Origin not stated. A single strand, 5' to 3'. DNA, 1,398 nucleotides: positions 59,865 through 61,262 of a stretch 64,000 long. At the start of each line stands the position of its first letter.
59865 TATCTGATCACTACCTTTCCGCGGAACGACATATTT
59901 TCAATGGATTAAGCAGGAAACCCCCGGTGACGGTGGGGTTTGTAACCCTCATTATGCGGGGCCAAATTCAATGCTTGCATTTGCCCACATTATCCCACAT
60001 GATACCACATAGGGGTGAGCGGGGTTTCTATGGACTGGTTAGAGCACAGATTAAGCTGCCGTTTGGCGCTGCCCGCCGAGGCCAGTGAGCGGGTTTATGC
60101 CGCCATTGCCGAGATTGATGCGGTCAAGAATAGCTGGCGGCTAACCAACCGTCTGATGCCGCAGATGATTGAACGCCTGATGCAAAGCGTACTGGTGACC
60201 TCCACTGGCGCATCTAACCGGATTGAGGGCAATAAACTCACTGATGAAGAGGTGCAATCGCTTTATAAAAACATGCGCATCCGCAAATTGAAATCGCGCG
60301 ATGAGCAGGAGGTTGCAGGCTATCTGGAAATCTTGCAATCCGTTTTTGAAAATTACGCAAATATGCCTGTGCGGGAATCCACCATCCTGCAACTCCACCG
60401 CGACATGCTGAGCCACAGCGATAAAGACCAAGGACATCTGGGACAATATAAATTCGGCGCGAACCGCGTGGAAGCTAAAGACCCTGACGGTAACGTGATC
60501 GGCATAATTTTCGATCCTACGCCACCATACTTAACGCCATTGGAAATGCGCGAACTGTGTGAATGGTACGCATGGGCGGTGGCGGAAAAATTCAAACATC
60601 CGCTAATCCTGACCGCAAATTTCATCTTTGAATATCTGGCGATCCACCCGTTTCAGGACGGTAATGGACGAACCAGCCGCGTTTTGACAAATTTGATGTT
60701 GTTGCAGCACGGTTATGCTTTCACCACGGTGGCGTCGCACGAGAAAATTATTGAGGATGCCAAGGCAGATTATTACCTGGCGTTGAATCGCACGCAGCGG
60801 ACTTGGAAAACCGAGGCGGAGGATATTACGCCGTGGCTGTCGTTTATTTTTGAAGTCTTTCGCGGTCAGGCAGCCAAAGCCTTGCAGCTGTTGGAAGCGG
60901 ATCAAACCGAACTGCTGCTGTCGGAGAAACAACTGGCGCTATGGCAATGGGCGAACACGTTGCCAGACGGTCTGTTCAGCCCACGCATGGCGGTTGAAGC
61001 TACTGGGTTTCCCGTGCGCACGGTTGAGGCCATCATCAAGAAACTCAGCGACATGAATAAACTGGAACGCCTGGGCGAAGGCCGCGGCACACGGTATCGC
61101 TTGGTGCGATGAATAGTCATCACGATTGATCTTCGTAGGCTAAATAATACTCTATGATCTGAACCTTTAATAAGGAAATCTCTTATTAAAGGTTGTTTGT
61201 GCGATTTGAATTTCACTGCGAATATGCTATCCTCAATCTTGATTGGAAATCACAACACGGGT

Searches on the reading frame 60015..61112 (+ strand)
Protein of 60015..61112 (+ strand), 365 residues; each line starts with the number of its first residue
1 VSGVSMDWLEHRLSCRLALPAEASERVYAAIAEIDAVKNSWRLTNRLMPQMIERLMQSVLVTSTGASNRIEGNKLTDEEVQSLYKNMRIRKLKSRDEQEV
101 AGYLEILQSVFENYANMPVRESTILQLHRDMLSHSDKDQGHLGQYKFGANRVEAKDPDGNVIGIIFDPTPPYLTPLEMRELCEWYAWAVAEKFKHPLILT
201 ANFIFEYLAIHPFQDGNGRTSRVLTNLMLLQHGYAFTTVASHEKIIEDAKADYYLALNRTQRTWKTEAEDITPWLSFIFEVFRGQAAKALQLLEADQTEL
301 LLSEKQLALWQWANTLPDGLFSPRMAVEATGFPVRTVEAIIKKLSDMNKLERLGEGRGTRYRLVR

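Call 3: search_protein_families(library=pfam, proteins=[window:60015-61112:+], max_evalue=1)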
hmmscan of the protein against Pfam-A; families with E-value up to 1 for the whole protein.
window:60015-61112:+ (365 aa): 2 families
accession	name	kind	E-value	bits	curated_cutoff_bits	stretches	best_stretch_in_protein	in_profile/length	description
PF02661.23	Fic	-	1.6e-17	64.5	24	1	119-229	2-93/93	Fic/DOC family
PF22168.2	DIP2311-like_C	-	0.0015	19.2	27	1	331-364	30-63/63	Transcriptional regulator DIP2311-like, C-terminal domain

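Call 4: search_protein_families(library=padloc, proteins=[window:60015-61112:+], max_evalue=1)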
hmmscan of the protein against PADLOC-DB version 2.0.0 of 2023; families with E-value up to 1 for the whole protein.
window:60015-61112:+ (365 aa): 9 families
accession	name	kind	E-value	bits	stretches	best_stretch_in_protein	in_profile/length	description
PDLC03963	SoFic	-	1.5e-42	144.3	1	26-361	31-349/361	-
PDLC04836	PDC-S04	-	5.4e-22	76.1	1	61-263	27-215/244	-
PDLC04840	PDC-S04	-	1.4e-18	65.5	1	56-238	8-183/227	-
PDLC04837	PDC-S04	-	5.2e-17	59.9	1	67-261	33-209/234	-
PDLC04839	PDC-S04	-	2.6e-15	54.7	2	201-259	131-185/205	-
PDLC04966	PDC-S24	-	1.4e-11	42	1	116-235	229-342/497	-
PDLC04838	PDC-S04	-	2.7e-08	31.8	1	201-250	134-183/209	-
PDLC04842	PDC-S04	-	7e-06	23.9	1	209-260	110-155/202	-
PDLC04841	PDC-S04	-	0.00056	17.6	1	208-232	207-231/292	-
